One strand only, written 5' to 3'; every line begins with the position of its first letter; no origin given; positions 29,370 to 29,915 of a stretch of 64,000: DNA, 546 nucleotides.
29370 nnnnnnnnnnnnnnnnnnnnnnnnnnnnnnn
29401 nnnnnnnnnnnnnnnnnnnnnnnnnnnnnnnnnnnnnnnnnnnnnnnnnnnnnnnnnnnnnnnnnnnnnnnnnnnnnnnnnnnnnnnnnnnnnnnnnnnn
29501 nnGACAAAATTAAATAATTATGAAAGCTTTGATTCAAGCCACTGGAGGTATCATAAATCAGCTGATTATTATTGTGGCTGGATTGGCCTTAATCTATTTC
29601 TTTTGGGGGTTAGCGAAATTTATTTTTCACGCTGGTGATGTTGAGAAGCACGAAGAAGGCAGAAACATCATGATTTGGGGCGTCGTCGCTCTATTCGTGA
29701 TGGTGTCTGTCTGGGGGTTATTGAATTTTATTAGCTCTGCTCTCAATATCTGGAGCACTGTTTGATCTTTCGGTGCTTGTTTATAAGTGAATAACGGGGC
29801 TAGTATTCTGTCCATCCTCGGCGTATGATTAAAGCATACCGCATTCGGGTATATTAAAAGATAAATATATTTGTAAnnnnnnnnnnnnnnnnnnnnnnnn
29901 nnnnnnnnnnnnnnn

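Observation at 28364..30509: Tandem array of six TrbC/VirB2-like two-TM mini-proteins with evidence of recent gene conversion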

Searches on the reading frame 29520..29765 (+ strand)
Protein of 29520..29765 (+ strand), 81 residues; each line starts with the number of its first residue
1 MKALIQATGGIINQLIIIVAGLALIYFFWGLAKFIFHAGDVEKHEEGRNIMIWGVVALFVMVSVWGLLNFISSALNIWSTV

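Call 3: search_protein_families(library=pfam, proteins=[window:29520-29765:+], max_evalue=1)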
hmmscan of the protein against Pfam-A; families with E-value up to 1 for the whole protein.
window:29520-29765:+ (81 aa): 4 families
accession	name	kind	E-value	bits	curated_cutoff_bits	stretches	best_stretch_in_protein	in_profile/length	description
PF18895.5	T4SS_pilin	-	1.8e-10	41.1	26.6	1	10-71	11-71/71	Type IV secretion system pilin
PF20990.2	DUF2207_C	-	0.57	10.3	33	1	11-79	140-193/247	Predicted membrane protein (DUF2207) C-terminal domain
PF00335.26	Tetraspanin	-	0.62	10.1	32.1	1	12-71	7-66/225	Tetraspanin family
PF20556.3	DUF6768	-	0.94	9.6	27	0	6-67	37-91/123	Family of unknown function (DUF6768)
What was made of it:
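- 29520..29765 (+): P4, minimal pilin-like protein of subfamily B (81 aa). It is the recipient of the gene conversion. PF18895 41.1 bits (call 3).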

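Call 4: search_protein_families(library=ncbifam, proteins=[window:29520-29765:+], max_evalue=1)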
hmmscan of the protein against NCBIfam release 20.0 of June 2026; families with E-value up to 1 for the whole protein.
window:29520-29765:+ (81 aa): 4 families
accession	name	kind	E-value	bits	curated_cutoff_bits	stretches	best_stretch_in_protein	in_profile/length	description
NF045849.1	ICE_MMCAP2_0565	equivalog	5.7e-07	29.1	40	1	5-74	10-79/80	Mbov_0395 family pilin-like conjugal transfer protein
NF033183.2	colliding_TM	subfamily_domain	0.037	13.7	90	1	5-74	82-151/188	low-complexity tail membrane protein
NF041554.1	SA1362_fam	subfamily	0.046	13.9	42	1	3-28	19-44/70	SA1362 family protein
NF033915.0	antiphage_ZorA_2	subfamily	0.26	10.3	100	1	29-77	129-175/383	anti-phage ZorAB system protein ZorA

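Call 34: find_homologous_proteins(query=window:29520-29762:+, max_evalue=0.00001)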
Query window:29520-29762:+ (81 aa): 346 proteins with E <= 0.00001 among 347 candidates; the best 120 are listed.
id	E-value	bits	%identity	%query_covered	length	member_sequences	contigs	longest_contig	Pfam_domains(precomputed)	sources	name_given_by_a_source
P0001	1.1e-41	158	89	100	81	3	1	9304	PF18895.6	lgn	-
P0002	7.4e-37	142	80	99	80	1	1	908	PF18895.6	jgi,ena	-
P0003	1.8e-30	122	78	95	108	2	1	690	PF18895.6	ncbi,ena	-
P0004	1.4e-26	110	65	95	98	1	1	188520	PF18895.6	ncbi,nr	ncbi:pilin [Candidatus Parcubacteria bacterium]|nr:pilin [Candidatus Parcubacteria bacterium]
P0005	6.7e-25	104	65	98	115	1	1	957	PF18895.6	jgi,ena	-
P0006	7.2e-25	104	65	96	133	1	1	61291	PF18895.6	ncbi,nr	ncbi:MAG: protein of unknown function with transrane region [Parcubacteria group bacterium]|nr:prote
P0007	3.2e-24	102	68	95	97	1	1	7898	PF18895.6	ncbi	-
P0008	1.5e-23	100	65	95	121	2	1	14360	PF18895.6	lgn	-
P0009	7.6e-23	98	59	91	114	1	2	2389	PF18895.6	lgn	-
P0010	8.8e-23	98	54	98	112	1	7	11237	PF18895.6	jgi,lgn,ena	-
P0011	1.2e-22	97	65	91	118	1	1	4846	PF18895.6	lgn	-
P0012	1.8e-22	97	58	100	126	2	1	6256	PF18895.6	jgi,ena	-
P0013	1.8e-22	97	58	95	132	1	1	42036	PF18895.6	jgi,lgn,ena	-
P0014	2.5e-22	96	58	100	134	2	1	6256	PF18895.6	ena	-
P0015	2.5e-22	96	64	95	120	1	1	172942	PF18895.6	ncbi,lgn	-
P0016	3.6e-22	96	61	95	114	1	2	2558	PF18895.6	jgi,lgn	-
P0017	3.8e-22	96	62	95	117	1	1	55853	PF18895.6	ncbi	-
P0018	4.1e-22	95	63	95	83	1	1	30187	PF18895.6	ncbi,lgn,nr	ncbi:MAG: hypothetical protein Q7S49_01515 [bacterium]|nr:hypothetical protein [bacterium]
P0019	4.6e-22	95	61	91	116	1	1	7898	PF18895.6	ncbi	-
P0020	6.1e-22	95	61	95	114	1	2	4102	PF18895.6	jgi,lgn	jgi:TRAP-type C4-dicarboxylate transport system permease small subunit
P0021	6.3e-22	95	60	95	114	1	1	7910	PF18895.6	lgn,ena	-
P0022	6.4e-22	95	58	96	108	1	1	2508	PF18895.6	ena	-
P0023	6.9e-22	95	61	94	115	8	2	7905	PF18895.6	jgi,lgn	-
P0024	7.3e-22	95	60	95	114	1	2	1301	PF18895.6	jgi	-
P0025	9.7e-22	94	58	99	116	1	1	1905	PF18895.6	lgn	-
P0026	1.3e-21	94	59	93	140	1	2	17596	PF18895.6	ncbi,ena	-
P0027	1.4e-21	94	58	95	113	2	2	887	PF18895.6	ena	-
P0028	1.4e-21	94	58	95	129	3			PF18895.6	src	-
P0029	1.9e-21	93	60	95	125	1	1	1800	PF18895.6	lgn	-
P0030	2.2e-21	93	56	95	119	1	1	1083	PF18895.6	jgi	-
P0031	2.4e-21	93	58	95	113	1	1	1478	PF18895.6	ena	-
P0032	2.7e-21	93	58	95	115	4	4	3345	PF18895.6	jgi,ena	-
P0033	2.7e-21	93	57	95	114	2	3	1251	PF18895.6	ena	-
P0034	2.7e-21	93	56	89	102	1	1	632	PF18895.6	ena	-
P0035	2.8e-21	93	57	95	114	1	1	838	PF18895.6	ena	-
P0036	2.9e-21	93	57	95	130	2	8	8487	PF18895.6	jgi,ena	-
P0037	3.0e-21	93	57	95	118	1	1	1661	PF18895.6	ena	-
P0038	4.1e-21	92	62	95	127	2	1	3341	PF18895.6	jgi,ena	-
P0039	4.4e-21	92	62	96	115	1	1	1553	PF18895.6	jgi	jgi:hypothetical protein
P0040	4.4e-21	92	59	93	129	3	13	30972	PF18895.6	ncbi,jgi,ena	jgi:hypothetical protein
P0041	4.7e-21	92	60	95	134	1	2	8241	PF18895.6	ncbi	-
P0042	7.5e-21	91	63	95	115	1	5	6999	PF18895.6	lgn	-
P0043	7.8e-21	91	58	91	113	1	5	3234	PF18895.6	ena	-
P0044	7.8e-21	91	62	91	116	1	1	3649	PF18895.6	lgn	-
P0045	8.9e-21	91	61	89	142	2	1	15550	PF18895.6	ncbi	-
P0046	9.3e-21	91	71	68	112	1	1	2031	PF18895.6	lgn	-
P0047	9.8e-21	91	56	99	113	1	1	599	PF18895.6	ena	-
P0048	9.8e-21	91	71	68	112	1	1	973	PF18895.6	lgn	-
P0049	1.0e-20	91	62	95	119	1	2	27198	PF18895.6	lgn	-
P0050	1.2e-20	91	59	94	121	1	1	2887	PF18895.6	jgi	jgi:hypothetical protein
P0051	1.3e-20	91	54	99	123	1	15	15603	PF18895.6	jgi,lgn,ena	-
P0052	1.7e-20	90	58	90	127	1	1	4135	PF18895.6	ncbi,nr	ncbi:MAG: pilin [Candidatus Pacebacteria bacterium]|nr:pilin [Candidatus Paceibacterota bacterium]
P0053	1.9e-20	90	62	91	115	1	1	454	PF18895.6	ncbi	-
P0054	1.9e-20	90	63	99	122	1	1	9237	PF18895.6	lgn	-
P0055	2.3e-20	90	62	91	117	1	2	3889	PF18895.6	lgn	-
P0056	2.5e-20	90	53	95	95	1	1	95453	PF18895.6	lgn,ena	-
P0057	2.7e-20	90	56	98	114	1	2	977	PF18895.6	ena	-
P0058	2.7e-20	90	69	68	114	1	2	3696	PF18895.6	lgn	-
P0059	3.0e-20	89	52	95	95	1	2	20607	PF18895.6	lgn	-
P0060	3.6e-20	89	60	83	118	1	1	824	PF18895.6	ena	-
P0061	3.7e-20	89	58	95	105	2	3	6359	PF18895.6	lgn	-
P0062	3.7e-20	89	64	83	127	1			PF18895.6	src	-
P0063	3.7e-20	89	64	85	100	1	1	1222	PF18895.6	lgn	-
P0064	3.7e-20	89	57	95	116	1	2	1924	PF18895.6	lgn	-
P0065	3.9e-20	89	56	95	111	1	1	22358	PF18895.6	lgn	-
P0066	4.5e-20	89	56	95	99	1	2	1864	PF18895.6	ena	-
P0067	4.6e-20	89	51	93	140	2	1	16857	PF18895.6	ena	-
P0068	5.0e-20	89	53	95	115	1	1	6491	PF18895.6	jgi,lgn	jgi:hypothetical protein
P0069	5.5e-20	89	55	95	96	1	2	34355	PF18895.6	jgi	jgi:hypothetical protein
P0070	5.5e-20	89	55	95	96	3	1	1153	PF18895.6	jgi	-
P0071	5.6e-20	89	50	96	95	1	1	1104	PF18895.6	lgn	-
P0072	6.0e-20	88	62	95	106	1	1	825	PF18895.6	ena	-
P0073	6.1e-20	88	57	95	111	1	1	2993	PF18895.6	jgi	jgi:hypothetical protein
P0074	6.4e-20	88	62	89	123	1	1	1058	PF18895.6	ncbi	-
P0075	6.5e-20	88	63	90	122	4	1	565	PF18895.6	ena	-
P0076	6.6e-20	88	55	96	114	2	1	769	PF18895.6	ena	-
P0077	7.9e-20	88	57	95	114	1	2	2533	PF18895.6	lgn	-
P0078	8.4e-20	88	56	95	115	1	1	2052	PF18895.6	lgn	-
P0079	8.4e-20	88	51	93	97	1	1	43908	PF18895.6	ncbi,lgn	-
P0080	8.9e-20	88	58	95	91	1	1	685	PF18895.6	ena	-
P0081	9.7e-20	88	53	94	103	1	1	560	PF18895.6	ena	-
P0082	1.0e-19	88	58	95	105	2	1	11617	PF18895.6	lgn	-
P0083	1.1e-19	88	49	95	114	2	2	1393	PF18895.6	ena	-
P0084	1.2e-19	88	58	91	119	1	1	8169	PF18895.6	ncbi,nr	ncbi:MAG: hypothetical protein Q7R67_00560 [bacterium]|nr:hypothetical protein [bacterium]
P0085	1.2e-19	88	50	99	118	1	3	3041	PF18895.6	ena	-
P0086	1.2e-19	88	53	94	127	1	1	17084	PF18895.6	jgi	jgi:hypothetical protein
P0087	1.3e-19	87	58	95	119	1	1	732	PF18895.6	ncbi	-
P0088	1.3e-19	87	66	80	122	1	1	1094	PF18895.6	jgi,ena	-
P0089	1.3e-19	87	53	95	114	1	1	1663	PF18895.6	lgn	-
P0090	1.4e-19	87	60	95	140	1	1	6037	PF18895.6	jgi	-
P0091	1.4e-19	87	54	98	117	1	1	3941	PF18895.6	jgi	jgi:hypothetical protein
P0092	1.5e-19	87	58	94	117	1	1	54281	PF18895.6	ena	-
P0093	1.9e-19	87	60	95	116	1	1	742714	PF18895.6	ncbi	-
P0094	2.1e-19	87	58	85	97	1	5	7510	PF18895.6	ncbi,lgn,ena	-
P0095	2.7e-19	86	57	99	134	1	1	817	PF18895.6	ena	-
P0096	2.8e-19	86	56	95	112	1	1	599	PF18895.6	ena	-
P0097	2.8e-19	86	64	83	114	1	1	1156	PF18895.6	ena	-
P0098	3.0e-19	86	51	96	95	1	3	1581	PF18895.6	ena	-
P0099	3.2e-19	86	59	90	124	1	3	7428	PF18895.6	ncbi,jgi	-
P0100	3.2e-19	86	57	95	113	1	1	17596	PF18895.6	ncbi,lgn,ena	-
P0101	3.5e-19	86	58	83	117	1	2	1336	PF18895.6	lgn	-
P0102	3.7e-19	86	58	95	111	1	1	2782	PF18895.6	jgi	jgi:hypothetical protein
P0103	3.7e-19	86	61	79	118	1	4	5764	PF18895.6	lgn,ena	-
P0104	3.8e-19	86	55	95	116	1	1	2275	PF18895.6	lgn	-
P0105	3.9e-19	86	58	99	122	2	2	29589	PF18895.6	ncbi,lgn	-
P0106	3.9e-19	86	57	95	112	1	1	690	PF18895.6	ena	-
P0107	4.0e-19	86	57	94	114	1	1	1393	PF18895.6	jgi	jgi:hypothetical protein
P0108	4.1e-19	86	56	99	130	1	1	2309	PF18895.6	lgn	-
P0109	4.5e-19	86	53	95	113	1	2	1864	PF18895.6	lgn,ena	-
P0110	4.9e-19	86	53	95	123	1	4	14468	PF18895.6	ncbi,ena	ncbi:MAG: hypothetical protein AAB690_02580 [Patescibacteria group bacterium]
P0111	5.1e-19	86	55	95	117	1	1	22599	PF18895.6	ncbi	-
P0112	5.6e-19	85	68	74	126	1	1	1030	PF18895.6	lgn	-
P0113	6.3e-19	85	49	95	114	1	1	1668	PF18895.6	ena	-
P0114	6.7e-19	85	67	79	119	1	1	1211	PF18895.6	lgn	-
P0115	6.9e-19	85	59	91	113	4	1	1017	PF18895.6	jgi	-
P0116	7.4e-19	85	61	93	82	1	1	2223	PF18895.6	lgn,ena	-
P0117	7.5e-19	85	58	91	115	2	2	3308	PF18895.6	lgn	-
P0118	7.5e-19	85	59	91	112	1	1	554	PF18895.6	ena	-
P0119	8.2e-19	85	61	79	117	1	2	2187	PF18895.6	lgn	-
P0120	8.3e-19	85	51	95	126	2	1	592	PF18895.6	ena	-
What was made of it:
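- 29520..29765 (+): All 120 listed homologs carry PF18895, and some are named 'pilin' by NCBI (call 34).
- Homologs carry PF18895 and are named 'pilin' (call 34).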

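Call 41: predict_structure(alignment_id=A3)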
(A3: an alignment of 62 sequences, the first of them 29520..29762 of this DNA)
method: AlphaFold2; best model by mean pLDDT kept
length: 81 residues; sequences in the alignment: 62
mean_pLDDT: 83.9   pTM: 0.60
mean pLDDT of the five models: 83.9, 83.6, 81.7, 79.0, 76.4
residues with pLDDT >= 90: 25; 70-90: 46; 50-70: 8; < 50: 2
segments of 3 or more residues with pLDDT < 50: none
pLDDT, mean of each block of 10 residues (from residue 1): 70 85 92 88 89 93 87 73 44
secondary structure, 60 per line:
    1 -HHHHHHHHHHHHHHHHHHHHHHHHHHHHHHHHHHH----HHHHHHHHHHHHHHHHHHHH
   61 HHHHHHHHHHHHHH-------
elements in order: H2-36 H41-74
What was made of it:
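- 29520..29765 (+): The AlphaFold2 model is a helical hairpin with pLDDT 83.9 (call 41).
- On Pfam PF18895 T4SS_pilin: AlphaFold2 model of P4: helices 2-36 and 41-74, pLDDT 83.9 (call 41).
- On Type IV pilins (T4P/T2SS pseudopilins): The architecture is a two-helix hairpin (call 41).
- Checked: The AlphaFold2 model of P4 has helix 2-36, a loop, and helix 41-74, with pLDDT 83.9 (call 41).
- The model is a helical hairpin (call 41).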

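Call 43: fold_search(model_id=the predicted structure, library=pdb)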
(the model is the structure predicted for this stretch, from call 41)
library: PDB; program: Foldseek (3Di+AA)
matches with E <= 10: 222; with E <= 0.001: 0
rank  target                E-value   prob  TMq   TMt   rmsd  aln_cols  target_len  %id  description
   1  6x89_4L               4.3e-01  0.97  0.58  0.55  13.1        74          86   15  Vigna radiata mitochondrial complex I* (released 2020-09-02)
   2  9a72_A                4.6e-01  0.54  0.42  0.16   5.9        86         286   14  Integrative model of YFMS-CHEW by crosslinking MS and deep learning (released 2024-09-18)
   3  9vub_C                6.4e-01  0.99  0.83  0.19   1.6        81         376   11  channel C complex with 3 (released 2026-03-11)
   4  1qu7_B                7.2e-01  0.97  0.81  0.32   3.0        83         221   13  FOUR HELICAL-BUNDLE STRUCTURE OF THE CYTOPLASMIC DOMAIN OF A SERINE CHEMOTAXIS RECEPTOR (released 2000-07-12)
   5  7c7e                  8.7e-01  0.60  0.44  0.26  11.2        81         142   14  Crystal structure of C terminal domain of Escherichia coli DgoR (released 2021-01-20)
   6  6s1k_E                9.3e-01  0.94  0.80  0.65   3.0        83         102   13  E. coli Core Signaling Unit, carrying QQQQ receptor mutation (released 2020-01-22)
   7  7ar7_K                1.1e+00  0.85  0.58  0.54  13.2        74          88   15  Cryo-EM structure of Arabidopsis thaliana complex-I (open conformation) (released 2022-03-02)
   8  2ch7_B                1.3e+00  0.91  0.78  0.22   2.1        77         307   16  Crystal structure of the cytoplasmic domain of a bacterial chemoreceptor from Thermotoga maritima (released 2006-04-18)
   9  1qu7_A                1.4e+00  0.90  0.79  0.31   2.9        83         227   13  FOUR HELICAL-BUNDLE STRUCTURE OF THE CYTOPLASMIC DOMAIN OF A SERINE CHEMOTAXIS RECEPTOR (released 2000-07-12)
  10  9a65_A                1.4e+00  0.87  0.80  0.13   3.0        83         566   13  Integrative model of YVAQ-MCPB by crosslinking MS and deep learning (released 2024-09-18)
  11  9vub_A                1.5e+00  0.93  0.82  0.19   1.6        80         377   11  channel C complex with 3 (released 2026-03-11)
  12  3zx6_A                1.6e+00  0.87  0.77  0.23   3.0        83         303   12  Structure of Hamp(AF1503)-Tsr fusion - Hamp (A291V) mutant (released 2012-02-29)
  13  1a91_MODEL_1_A        1.9e+00  0.63  0.63  0.65   3.4        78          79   17  SUBUNIT C OF THE F1FO ATP SYNTHASE OF ESCHERICHIA COLI; NMR, 10 STRUCTURES (released 1998-07-01)
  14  8e73_4L               2.1e+00  0.72  0.56  0.46  10.7        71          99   15  Vigna radiata supercomplex I+III2 (full bridge) (released 2023-01-11)
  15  7p3r_A                2.1e+00  0.60  0.66  0.20   2.8        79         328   18  Helical structure of the toxin MakA from Vibrio cholera (released 2022-02-23)
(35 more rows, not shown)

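Call 44: search_solved_structures(query=A3, max_evalue=10, show_alignments=2)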
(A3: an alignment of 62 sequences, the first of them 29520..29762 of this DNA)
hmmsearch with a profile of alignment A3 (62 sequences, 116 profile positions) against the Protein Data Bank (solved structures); distinct sequences matched with E-value up to 10: 19.
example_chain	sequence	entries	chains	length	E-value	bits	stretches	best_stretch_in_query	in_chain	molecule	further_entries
8cw4_1A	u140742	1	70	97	0.051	16.5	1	4-55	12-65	Conjugal transfer protein TraM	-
1ehk_A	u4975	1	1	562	0.12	15.4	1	33-63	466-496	BA3-TYPE CYTOCHROME-C OXIDASE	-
4n4y_A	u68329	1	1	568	0.12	15.4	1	33-63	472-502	Cytochrome c oxidase subunit 1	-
4fa7_A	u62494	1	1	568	0.12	15.3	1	33-63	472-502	Cytochrome c oxidase subunit 1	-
4gp4_A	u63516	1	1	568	0.12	15.3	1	33-63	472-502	Cytochrome c oxidase subunit 1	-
1xme_A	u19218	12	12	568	0.12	15.3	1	33-63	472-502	Cytochrome c oxidase polypeptide I | Cytochrome c oxidase subunit 1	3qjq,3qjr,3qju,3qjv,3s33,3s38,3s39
2qpd_A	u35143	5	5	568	0.12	15.3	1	33-63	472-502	Cytochrome c oxidase subunit 1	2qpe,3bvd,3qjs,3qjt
3s8f_A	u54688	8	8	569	0.12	15.3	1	33-63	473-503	Cytochrome c oxidase subunit 1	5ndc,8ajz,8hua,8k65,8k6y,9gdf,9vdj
4faa_A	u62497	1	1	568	0.12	15.3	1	33-63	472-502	Cytochrome c oxidase subunit 1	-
4g7r_A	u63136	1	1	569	0.13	15.3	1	33-63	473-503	Cytochrome c oxidase subunit 1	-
4g7q_A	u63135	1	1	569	0.13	15.3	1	33-63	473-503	Cytochrome c oxidase subunit 1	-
4g72_A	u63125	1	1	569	0.13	15.3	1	33-63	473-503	Cytochrome c oxidase subunit 1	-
3s8g_A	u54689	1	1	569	0.13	15.3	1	33-63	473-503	Cytochrome c oxidase subunit 1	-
4g7s_A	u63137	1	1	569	0.13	15.3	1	33-63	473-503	Cytochrome c oxidase subunit 1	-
4gp8_A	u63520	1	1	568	0.13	15.3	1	33-63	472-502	Cytochrome c oxidase subunit 1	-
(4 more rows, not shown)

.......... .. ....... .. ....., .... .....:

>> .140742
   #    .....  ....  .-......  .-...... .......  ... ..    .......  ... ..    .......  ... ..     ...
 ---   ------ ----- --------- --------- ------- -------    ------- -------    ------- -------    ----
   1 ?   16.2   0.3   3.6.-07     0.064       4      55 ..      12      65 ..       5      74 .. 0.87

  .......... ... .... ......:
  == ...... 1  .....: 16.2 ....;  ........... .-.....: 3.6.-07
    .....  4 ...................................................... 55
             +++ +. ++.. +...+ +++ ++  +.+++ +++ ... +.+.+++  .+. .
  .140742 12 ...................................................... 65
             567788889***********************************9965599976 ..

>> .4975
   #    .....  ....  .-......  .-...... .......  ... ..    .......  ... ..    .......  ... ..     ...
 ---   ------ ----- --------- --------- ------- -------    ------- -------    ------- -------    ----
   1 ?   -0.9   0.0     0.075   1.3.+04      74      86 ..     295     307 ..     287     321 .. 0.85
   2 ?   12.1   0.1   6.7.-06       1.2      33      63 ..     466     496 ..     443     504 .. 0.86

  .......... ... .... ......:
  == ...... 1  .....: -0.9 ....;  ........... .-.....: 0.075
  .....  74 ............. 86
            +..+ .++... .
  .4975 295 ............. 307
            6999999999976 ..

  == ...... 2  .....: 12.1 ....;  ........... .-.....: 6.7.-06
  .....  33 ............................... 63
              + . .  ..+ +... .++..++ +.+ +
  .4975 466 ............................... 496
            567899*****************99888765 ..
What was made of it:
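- Weak direct hint: the best PDB sequence hit of the P3-P6 profile is the pKM101 VirB2-type pilin TraM (8cw4), at E = 0.051 (call 44).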

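Call 59: find_encoding_contigs(protein=P0001, flank=6000, max_places=3)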
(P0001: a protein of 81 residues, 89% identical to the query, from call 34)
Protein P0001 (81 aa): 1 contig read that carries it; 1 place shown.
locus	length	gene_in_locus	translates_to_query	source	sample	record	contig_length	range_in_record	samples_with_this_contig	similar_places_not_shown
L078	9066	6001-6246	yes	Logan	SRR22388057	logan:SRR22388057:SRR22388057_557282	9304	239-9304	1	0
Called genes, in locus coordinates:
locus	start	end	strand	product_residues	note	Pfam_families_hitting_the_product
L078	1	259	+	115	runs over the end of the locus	-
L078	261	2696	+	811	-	PF00521:DNA_topoisoIV, PF03989:DNA_gyraseA_C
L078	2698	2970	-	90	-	-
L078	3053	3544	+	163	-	PF01728:FtsJ (faint), PF13489:Methyltransf_23 (weak), PF01135:PCMT (weak), PF01209:Ubie_methyltran, PF13847:Methyltransf_31, PF08241:Methyltransf_11, PF08242:Methyltransf_12, PF13649:Methyltransf_25, +1 more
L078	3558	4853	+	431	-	PF13416:SBP_bac_8, PF01547:SBP_bac_1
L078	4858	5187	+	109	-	-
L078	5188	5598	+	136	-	PF18895:T4SS_pilin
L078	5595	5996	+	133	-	PF18895:T4SS_pilin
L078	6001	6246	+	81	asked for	PF18895:T4SS_pilin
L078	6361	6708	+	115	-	PF18895:T4SS_pilin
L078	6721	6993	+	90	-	PF18895:T4SS_pilin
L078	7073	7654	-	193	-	-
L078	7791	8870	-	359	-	-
